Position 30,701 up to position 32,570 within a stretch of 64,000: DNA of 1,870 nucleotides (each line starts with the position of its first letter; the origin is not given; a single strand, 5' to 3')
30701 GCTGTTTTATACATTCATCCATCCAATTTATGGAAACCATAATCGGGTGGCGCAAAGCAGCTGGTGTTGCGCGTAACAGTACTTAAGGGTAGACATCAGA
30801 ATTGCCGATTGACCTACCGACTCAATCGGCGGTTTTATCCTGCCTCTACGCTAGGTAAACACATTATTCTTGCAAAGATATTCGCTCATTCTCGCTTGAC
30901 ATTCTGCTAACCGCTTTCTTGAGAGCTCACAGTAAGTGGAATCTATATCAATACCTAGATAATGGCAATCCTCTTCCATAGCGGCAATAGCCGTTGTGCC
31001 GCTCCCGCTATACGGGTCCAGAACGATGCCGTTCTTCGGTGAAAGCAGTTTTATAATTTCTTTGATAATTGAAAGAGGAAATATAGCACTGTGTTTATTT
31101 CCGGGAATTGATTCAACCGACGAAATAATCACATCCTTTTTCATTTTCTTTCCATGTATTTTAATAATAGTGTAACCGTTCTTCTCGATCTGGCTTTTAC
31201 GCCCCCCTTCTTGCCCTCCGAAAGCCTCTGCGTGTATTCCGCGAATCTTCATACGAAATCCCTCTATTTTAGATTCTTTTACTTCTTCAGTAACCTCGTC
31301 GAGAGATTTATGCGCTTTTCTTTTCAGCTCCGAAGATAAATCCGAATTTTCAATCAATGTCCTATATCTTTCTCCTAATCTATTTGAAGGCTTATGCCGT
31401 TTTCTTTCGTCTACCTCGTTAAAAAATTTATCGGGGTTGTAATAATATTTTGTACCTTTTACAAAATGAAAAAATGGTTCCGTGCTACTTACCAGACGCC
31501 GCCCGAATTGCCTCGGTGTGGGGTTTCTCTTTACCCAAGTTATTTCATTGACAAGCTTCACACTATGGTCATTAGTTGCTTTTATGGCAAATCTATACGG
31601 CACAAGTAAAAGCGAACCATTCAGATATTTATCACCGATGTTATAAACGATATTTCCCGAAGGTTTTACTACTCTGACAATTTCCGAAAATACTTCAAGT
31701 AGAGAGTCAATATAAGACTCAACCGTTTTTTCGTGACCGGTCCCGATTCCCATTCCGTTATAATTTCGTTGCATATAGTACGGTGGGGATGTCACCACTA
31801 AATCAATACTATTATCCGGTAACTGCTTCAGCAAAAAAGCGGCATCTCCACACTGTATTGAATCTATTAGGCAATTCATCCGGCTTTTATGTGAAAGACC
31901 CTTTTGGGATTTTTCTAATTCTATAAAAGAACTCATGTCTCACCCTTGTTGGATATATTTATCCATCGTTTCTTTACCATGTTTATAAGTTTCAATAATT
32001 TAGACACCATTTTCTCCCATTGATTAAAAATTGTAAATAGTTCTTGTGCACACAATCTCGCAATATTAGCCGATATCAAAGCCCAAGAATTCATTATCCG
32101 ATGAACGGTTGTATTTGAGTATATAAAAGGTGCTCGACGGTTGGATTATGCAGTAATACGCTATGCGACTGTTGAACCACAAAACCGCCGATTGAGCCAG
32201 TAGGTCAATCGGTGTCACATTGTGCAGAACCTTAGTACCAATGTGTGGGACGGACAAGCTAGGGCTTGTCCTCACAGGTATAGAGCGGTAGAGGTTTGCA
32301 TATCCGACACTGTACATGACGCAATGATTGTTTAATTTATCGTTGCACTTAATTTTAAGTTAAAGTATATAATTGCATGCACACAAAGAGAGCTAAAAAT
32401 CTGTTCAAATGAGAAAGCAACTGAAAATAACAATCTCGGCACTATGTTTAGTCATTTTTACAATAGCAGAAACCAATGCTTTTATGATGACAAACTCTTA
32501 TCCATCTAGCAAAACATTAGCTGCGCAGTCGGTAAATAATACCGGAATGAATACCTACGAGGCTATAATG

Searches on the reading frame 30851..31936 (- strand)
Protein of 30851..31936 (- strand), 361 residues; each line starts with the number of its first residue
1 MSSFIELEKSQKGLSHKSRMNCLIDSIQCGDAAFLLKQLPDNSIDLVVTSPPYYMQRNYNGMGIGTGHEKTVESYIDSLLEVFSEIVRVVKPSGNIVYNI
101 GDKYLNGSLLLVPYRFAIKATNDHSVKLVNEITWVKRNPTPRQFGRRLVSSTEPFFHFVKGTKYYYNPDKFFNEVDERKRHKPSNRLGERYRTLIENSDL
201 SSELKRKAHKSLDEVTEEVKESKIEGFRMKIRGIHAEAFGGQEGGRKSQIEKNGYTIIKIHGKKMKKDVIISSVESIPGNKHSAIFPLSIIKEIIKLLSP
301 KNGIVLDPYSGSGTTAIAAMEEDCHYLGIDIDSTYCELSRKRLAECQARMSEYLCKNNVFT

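Call 12: search_protein_families(library=pfam, proteins=[window:30851-31936:-], max_evalue=0.01)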
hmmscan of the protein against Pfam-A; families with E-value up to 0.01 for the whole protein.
window:30851-31936:- (361 aa): 5 families
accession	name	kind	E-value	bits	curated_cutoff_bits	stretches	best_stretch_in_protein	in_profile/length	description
PF01555.25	N6_N4_Mtase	-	1.8e-45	156.1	26.7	1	44-340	1-220/221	DNA methylase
PF08241.18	Methyltransf_11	-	1.6e-05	25.9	21.2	0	75-97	72-94/95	Methyltransferase domain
PF13847.12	Methyltransf_31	-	0.00018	21.6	27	0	301-344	3-49/145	Methyltransferase domain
PF13649.12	Methyltransf_25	-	0.00021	22.4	27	0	305-348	1-46/97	Methyltransferase domain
PF01170.24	UPF0020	-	0.0053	16.9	22.3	0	304-320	31-47/197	RMKL-like, methyltransferase domain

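Call 67: search_protein_families(library=ncbifam, proteins=[window:30851-31936:-], max_evalue=0.01)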
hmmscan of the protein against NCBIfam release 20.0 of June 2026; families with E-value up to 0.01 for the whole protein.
window:30851-31936:- (361 aa): 6 families
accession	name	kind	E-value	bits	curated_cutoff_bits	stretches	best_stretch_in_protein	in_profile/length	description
NF008572.0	PRK11524.1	equivalog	2.5e-21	76.1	292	2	26-171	16-147/294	adenine-specific DNA-methyltransferase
NF050803.1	DnaMtaseCcrMCaul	equivalog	6.1e-19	68.1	830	2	281-352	185-256/350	adenine-specific DNA-methyltransferase CcrM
NF010253.0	PRK13699.1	subfamily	2.5e-15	56.8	244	1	279-358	140-220/226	DNA methyltransferase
NF040721.1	Trm14_Arch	equivalog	0.002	17.3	280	0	16-56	262-302/370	tRNA (guanine(6)-N2)-methyltransferase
TIGR03534.1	RF_mod_PrmC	equivalog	0.0023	17.4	199.1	0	290-349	76-138/253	peptide chain release factor N(5)-glutamine methyltransferase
TIGR01177.1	TIGR01177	hypoth_equivalog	0.0028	17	316.55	0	27-83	234-284/330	TIGR01177 family methyltransferase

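Call 68: search_protein_families(library=padloc, proteins=[window:30851-31936:-], max_evalue=0.01)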
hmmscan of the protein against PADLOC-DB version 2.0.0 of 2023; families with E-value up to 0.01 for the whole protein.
window:30851-31936:- (361 aa): 72 families (the best 25 are shown)
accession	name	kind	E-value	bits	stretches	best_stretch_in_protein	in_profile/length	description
PDLC03387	MTase_II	-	2.3e-55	185.8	2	109-345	124-278/289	Type II methyltransferase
PDLC03371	MTase_II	-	1.7e-42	143.7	1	24-349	10-258/260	Type II methyltransferase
PDLC03353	MTase_II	-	8.5e-41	138.2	2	20-145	5-127/260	Type II methyltransferase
PDLC03252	MTase_II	-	4.8e-32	109.6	3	28-107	94-172/365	Type II methyltransferase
PDLC03299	MTase_II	-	2.1e-31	107.5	2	23-171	13-148/296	Type II methyltransferase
PDLC03350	MTase_II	-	1.5e-29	101.4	2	275-351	227-303/312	Type II methyltransferase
PDLC03336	MTase_II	-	2e-28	97.6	2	28-171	32-190/421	Type II methyltransferase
PDLC03316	MTase_II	-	5.1e-26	89.6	2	38-172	49-181/390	Type II methyltransferase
PDLC03260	MTase_II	-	1.7e-25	87.7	2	280-346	244-310/349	Type II methyltransferase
PDLC03303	MTase_II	-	1.9e-24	84.1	1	27-167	6-148/668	Type II methyltransferase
PDLC03320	MTase_II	-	6.1e-24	82.7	2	281-350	212-281/289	Type II methyltransferase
PDLC03216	MTase_II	-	3.8e-23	80.1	2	18-169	5-159/364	Type II methyltransferase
PDLC03309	MTase_II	-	9.3e-22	75.4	3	108-167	196-259/353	Type II methyltransferase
PDLC03265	MTase_II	-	4.2e-21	73.7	2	29-109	29-106/333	Type II methyltransferase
PDLC03295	MTase_II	-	1.1e-20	72.3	2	24-137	3-107/292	Type II methyltransferase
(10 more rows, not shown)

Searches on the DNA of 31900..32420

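Call 55: search_rna_families(source=window, start=31900, end=32420, threshold=evalue, max_evalue=10)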
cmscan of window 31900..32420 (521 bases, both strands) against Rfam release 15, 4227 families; matches with E-value up to 10: 1.
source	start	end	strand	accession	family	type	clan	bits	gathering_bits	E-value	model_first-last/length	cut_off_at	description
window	31900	31915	+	RF01338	CRISPR-DR25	Gene; CRISPR;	CL00014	19.6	36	0.35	10-25/25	5'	CRISPR RNA direct repeat element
